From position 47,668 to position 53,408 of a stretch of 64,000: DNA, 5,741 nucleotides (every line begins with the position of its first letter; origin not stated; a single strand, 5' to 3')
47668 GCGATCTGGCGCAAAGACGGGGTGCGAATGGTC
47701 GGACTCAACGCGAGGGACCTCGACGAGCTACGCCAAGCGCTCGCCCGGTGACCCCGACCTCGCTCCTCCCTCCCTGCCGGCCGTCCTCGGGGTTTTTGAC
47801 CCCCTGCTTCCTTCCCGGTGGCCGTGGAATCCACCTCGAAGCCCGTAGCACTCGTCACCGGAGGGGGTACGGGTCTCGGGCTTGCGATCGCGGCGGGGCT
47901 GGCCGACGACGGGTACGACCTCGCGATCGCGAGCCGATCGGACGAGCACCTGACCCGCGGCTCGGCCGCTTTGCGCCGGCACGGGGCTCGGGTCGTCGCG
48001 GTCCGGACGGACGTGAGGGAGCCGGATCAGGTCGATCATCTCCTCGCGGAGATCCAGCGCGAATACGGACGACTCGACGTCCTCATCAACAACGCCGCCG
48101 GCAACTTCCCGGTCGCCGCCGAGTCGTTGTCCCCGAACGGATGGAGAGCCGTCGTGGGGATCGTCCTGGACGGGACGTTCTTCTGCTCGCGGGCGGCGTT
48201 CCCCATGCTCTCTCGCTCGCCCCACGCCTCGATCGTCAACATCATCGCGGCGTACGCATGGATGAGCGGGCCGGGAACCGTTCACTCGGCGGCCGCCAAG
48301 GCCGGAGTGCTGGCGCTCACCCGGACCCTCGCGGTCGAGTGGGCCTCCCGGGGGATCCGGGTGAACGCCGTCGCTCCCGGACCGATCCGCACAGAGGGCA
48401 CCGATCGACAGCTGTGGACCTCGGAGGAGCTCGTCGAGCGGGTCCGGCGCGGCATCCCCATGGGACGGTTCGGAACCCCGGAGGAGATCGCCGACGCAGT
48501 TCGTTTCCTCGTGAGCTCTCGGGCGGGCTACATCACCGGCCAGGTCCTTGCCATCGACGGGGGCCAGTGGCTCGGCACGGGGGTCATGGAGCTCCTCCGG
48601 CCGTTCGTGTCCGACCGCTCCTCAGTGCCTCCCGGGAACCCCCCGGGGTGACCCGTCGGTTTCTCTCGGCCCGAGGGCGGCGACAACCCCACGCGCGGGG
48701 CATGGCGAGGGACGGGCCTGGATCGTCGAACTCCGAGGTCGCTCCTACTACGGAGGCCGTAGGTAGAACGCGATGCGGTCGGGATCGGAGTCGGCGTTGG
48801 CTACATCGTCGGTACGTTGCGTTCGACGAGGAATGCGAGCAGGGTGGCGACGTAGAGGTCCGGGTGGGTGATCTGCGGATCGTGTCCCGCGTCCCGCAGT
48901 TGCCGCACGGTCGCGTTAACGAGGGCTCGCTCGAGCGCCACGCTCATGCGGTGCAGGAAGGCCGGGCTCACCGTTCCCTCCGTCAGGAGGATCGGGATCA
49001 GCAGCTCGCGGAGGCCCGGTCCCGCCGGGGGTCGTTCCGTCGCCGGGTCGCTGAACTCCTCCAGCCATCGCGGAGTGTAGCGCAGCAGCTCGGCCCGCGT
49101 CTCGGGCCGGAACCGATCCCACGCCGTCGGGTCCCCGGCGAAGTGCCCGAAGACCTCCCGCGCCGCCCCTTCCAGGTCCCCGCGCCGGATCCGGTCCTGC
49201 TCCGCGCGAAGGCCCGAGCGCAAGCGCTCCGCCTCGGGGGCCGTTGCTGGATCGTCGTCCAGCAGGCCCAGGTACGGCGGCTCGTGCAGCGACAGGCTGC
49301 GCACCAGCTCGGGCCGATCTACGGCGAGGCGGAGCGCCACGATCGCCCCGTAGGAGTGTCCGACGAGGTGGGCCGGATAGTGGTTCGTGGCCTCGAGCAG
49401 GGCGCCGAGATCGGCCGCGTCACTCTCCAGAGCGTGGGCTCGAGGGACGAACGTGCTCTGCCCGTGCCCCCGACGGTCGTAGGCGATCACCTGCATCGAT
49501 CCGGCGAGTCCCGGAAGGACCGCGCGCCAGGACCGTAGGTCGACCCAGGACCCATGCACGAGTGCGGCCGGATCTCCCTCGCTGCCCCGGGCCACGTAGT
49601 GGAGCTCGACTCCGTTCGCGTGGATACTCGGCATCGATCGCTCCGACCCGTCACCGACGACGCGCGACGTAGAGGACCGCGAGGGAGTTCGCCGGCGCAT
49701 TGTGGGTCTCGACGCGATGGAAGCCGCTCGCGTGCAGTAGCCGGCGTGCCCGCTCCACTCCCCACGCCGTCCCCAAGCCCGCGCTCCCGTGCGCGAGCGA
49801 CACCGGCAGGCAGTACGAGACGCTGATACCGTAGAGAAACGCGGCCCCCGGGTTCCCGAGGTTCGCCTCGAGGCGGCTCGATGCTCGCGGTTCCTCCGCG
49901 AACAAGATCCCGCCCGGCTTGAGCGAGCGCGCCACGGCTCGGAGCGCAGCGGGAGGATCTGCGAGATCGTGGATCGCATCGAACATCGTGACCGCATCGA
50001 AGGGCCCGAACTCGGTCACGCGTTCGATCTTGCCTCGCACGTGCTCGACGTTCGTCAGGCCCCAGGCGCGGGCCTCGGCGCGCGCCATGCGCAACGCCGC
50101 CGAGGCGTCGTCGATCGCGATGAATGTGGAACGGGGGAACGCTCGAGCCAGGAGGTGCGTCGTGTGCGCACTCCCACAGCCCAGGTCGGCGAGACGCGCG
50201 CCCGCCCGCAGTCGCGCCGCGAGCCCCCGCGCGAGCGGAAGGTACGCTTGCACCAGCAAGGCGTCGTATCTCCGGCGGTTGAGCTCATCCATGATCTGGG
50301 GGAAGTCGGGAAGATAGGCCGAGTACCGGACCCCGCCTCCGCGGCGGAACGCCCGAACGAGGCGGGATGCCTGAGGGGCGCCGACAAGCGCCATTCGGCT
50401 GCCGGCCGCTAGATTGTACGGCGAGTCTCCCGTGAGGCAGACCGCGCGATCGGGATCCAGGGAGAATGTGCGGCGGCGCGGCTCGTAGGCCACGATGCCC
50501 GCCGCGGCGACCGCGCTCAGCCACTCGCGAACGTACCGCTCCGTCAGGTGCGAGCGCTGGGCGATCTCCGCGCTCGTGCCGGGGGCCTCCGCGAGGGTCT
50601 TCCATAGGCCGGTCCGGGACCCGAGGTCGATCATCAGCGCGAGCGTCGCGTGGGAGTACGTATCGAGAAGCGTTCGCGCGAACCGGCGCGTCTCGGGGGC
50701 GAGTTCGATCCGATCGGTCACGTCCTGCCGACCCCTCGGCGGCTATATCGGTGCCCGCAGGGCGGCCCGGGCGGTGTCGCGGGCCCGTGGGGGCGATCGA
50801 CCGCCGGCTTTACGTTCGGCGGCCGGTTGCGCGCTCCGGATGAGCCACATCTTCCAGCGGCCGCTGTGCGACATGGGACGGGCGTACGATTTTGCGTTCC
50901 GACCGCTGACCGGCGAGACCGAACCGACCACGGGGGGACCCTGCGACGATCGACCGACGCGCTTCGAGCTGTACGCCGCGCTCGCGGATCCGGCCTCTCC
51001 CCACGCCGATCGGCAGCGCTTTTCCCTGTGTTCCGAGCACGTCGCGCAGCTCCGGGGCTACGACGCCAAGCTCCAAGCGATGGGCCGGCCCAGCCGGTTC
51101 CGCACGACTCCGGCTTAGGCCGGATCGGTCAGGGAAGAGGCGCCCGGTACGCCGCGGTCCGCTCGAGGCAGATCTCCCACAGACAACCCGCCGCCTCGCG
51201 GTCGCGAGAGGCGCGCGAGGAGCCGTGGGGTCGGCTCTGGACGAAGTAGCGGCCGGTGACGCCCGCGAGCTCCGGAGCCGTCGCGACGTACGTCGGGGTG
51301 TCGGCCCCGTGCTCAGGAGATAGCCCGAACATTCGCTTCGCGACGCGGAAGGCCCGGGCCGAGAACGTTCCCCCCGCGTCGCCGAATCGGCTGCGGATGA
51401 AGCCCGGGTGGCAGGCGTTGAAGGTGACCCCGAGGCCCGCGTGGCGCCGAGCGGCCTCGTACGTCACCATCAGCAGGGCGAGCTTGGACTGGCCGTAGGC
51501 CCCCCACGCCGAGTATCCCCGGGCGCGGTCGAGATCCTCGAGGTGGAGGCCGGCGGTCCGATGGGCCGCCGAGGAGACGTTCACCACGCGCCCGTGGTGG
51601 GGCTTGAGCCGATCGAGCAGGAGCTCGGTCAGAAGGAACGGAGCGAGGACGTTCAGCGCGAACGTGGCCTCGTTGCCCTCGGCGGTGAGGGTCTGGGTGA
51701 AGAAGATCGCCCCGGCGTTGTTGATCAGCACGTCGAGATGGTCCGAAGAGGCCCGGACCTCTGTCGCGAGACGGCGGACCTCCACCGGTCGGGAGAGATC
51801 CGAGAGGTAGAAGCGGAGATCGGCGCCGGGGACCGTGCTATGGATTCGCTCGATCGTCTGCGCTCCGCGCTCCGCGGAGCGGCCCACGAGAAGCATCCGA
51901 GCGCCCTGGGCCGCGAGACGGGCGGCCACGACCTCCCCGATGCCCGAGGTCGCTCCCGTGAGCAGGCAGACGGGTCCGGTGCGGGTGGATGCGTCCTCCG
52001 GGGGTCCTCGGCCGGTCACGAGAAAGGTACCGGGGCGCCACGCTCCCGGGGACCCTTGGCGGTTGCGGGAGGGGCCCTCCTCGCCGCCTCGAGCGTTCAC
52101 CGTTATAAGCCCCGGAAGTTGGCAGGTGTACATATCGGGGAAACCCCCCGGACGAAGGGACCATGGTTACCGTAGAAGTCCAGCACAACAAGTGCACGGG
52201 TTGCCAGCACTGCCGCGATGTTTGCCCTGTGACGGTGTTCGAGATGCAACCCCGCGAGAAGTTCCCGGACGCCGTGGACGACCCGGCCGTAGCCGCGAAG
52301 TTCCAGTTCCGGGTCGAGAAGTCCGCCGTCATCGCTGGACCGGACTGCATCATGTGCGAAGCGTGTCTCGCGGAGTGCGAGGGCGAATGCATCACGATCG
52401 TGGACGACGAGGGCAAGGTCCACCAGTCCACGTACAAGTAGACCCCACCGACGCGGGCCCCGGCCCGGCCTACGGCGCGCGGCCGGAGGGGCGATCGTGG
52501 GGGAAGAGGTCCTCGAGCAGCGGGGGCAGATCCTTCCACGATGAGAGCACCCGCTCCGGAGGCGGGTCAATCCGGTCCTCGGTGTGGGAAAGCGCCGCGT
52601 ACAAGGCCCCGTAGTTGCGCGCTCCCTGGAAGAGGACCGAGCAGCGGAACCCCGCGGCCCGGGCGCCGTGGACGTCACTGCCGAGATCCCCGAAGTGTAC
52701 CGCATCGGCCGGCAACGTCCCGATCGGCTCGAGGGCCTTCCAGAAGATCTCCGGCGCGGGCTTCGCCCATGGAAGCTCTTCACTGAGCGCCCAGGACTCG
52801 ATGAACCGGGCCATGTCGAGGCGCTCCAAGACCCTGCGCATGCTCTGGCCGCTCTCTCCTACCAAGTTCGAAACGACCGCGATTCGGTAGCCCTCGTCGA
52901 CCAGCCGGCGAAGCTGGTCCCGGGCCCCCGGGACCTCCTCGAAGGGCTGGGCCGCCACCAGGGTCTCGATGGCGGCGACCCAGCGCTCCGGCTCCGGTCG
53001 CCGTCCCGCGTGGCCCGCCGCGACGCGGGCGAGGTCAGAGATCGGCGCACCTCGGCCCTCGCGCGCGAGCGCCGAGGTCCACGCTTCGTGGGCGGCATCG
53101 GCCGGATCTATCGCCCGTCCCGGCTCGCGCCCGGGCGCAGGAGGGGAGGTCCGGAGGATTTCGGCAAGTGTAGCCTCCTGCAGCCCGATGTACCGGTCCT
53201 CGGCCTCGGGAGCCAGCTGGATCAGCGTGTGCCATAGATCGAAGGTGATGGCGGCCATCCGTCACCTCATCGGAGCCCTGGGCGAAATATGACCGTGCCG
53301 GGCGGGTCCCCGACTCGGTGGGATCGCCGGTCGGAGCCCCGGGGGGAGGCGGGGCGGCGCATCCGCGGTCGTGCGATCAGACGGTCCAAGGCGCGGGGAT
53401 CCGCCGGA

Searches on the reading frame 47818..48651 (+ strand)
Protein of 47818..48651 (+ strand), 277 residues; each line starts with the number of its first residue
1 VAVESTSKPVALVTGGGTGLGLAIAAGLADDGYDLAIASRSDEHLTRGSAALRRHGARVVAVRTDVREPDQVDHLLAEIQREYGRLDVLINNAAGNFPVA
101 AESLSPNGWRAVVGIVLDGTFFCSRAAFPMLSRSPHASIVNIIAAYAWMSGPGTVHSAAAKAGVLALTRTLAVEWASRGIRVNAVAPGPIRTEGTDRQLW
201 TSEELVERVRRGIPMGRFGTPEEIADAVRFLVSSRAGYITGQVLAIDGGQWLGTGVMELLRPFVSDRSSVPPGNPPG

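Call 8: search_protein_families(library=pfam, proteins=[window:47818-48651:+], max_evalue=0.001)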
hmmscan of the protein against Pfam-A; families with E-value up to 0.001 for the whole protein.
window:47818-48651:+ (277 aa): 4 families
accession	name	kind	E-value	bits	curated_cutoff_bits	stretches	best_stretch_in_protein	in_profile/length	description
PF13561.12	adh_short_C2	-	1.6e-59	201.8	27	1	18-249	6-234/236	Enoyl-(Acyl carrier protein) reductase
PF00106.31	adh_short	-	7.1e-47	159.8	26.6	1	10-196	2-188/195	short chain dehydrogenase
PF08659.16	KR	-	1.1e-10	42.2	22.6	1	11-114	3-110/180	KR domain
PF23441.1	SDR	-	3.8e-08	33.5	27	1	10-252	9-257/258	SDR-like rossmann domain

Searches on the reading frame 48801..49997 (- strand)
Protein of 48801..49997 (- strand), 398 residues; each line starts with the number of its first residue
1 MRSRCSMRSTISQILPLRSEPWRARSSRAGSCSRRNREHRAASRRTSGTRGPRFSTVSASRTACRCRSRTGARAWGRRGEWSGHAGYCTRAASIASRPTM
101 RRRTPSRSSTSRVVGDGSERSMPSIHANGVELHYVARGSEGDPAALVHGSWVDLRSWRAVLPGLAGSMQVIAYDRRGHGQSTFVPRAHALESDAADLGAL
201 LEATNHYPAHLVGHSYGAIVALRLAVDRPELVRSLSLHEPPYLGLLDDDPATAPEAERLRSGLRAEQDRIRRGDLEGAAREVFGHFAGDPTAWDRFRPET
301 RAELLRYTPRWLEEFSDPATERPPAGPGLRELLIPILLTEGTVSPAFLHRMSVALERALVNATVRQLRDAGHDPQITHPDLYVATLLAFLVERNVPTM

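Call 8: search_protein_families(library=pfam, proteins=[window:48801-49997:-], max_evalue=0.001)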
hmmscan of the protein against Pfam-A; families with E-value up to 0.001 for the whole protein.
window:48801-49997:- (398 aa): 4 families
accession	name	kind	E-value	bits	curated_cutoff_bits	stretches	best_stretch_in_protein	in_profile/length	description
PF00561.26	Abhydrolase_1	-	3.7e-22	79.6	25.8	1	147-379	6-245/245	alpha/beta hydrolase fold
PF12697.13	Abhydrolase_6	-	7.1e-20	73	26.3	1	146-384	3-216/217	Alpha/beta hydrolase family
PF12146.15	Hydrolase_4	-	4.3e-08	33.2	27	1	168-237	32-106/239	Serine aminopeptidase, S33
PF00975.26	Thioesterase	-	0.00025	21.8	26.4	1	156-247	18-101/226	Thioesterase domain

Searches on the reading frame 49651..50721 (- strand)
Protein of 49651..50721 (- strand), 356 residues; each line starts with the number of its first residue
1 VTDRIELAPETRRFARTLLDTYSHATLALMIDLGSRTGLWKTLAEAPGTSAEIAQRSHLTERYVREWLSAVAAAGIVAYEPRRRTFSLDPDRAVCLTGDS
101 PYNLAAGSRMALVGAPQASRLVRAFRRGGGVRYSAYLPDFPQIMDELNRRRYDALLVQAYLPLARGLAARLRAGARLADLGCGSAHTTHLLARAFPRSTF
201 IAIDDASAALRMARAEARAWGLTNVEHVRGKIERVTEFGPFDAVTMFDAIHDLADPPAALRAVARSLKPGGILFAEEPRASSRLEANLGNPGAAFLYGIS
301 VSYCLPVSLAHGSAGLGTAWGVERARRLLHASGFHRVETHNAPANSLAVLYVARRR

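Call 8: search_protein_families(library=pfam, proteins=[window:49651-50721:-], max_evalue=0.001)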
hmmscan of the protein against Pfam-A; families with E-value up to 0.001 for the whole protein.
window:49651-50721:- (356 aa): 10 families
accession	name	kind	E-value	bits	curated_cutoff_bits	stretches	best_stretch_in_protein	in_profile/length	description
PF21320.3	HTH_65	-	1.2e-22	80.3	24.1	1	25-97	1-74/75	Rv2258c-like winged HTH domain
PF13847.12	Methyltransf_31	-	2.6e-19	69.8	27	1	173-286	3-120/145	Methyltransferase domain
PF08242.18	Methyltransf_12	-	6.5e-18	65.7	30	1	179-273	2-98/98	Methyltransferase domain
PF13649.12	Methyltransf_25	-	2.1e-16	60.8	27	1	179-271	3-97/97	Methyltransferase domain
PF08241.18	Methyltransf_11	-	4.5e-16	59.7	21.2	1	179-274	2-94/95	Methyltransferase domain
PF13489.12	Methyltransf_23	-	4.4e-15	56.2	27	1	167-288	16-129/164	Methyltransferase domain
PF01209.24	Ubie_methyltran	-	7.7e-10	38.9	20.1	1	172-275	46-151/233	ubiE/COQ5 methyltransferase family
PF01135.25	PCMT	-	0.00015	22.1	20.3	1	170-274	70-170/210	Protein-L-isoaspartate(D-aspartate) O-methyltransferase (PCMT)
PF05175.20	MTS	-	0.0002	21.5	23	1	173-247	31-105/170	Methyltransferase small domain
PF02390.23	Methyltransf_4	-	0.00053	19.9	24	0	177-232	5-60/173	Putative methyltransferase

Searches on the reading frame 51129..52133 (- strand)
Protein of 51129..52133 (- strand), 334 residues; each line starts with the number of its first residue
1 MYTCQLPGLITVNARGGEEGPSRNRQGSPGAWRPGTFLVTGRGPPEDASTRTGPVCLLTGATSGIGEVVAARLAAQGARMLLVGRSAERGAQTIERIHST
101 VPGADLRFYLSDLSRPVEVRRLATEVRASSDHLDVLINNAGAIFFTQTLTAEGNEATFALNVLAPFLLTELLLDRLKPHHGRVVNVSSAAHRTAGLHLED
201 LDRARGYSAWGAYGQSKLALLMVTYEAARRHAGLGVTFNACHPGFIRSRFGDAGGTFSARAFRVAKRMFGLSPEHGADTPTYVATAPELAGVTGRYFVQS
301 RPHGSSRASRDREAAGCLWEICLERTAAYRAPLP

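Call 8: search_protein_families(library=pfam, proteins=[window:51129-52133:-], max_evalue=0.001)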
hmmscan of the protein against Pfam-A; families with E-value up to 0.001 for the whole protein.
window:51129-52133:- (334 aa): 4 families
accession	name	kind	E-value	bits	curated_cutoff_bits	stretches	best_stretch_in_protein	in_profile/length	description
PF00106.31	adh_short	-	3.1e-33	115.3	26.6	1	55-249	2-185/195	short chain dehydrogenase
PF13561.12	adh_short_C2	-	1.4e-22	80.9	27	1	60-259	1-189/236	Enoyl-(Acyl carrier protein) reductase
PF08659.16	KR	-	8.6e-09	36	22.6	1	56-170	3-116/180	KR domain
PF01370.27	Epimerase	-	6.9e-07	29.4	20.9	1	57-235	2-163/240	NAD dependent epimerase/dehydratase family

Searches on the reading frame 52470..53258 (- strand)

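Call 8: search_protein_families(library=pfam, proteins=[window:52470-53258:-], max_evalue=0.001)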
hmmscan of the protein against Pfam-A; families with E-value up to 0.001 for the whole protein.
window:52470-53258:- (262 aa): 3 families
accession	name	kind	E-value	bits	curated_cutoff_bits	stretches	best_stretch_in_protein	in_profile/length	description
PF13419.12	HAD_2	-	1.7e-12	48.2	23.8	1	81-206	53-175/178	Haloacid dehalogenase-like hydrolase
PF00702.32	Hydrolase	-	3.9e-12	47.4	26.4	1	2-203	2-191/191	haloacid dehalogenase-like hydrolase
PF13242.12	Hydrolase_like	-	9.6e-05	22.7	22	1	164-212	2-51/75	HAD-hyrolase-like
